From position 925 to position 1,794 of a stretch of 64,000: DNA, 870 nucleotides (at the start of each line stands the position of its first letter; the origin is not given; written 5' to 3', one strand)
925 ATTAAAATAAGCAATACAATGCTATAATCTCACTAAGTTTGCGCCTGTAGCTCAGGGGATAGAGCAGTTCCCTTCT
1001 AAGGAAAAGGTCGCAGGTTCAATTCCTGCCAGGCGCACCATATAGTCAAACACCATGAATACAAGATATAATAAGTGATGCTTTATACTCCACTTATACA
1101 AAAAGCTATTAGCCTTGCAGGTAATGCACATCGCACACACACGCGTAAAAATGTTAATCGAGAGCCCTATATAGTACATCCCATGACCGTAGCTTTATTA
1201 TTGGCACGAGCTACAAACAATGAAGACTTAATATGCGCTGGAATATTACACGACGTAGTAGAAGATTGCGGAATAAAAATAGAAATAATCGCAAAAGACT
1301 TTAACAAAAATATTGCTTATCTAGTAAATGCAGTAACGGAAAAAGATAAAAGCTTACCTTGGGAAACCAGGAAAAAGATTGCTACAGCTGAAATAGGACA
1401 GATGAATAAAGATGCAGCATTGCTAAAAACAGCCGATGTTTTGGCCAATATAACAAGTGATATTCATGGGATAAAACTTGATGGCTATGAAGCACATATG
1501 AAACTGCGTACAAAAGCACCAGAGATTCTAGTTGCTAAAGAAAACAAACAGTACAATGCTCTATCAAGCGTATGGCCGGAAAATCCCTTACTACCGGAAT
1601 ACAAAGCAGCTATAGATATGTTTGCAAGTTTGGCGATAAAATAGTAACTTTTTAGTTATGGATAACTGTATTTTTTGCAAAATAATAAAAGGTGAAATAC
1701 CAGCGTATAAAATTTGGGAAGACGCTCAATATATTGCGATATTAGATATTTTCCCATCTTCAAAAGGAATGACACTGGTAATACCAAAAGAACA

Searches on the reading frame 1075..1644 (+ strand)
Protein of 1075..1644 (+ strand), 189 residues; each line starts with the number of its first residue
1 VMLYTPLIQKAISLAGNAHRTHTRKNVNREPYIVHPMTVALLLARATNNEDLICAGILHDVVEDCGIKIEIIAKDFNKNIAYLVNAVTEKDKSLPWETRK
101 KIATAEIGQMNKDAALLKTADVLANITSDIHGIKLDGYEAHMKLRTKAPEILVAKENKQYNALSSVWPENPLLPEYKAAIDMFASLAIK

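Call 106: search_protein_families(library=pfam, proteins=[window:1075-1644:+], max_evalue=0.001)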
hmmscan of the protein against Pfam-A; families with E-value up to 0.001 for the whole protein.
window:1075-1644:+ (189 aa): 2 families
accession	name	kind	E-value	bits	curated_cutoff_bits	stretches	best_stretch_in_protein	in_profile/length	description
PF13328.12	HD_4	-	3.1e-14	53.4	27.2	1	11-97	1-84/156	HD domain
PF01966.28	HD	-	1.9e-05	25.4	22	1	33-125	2-115/116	HD domain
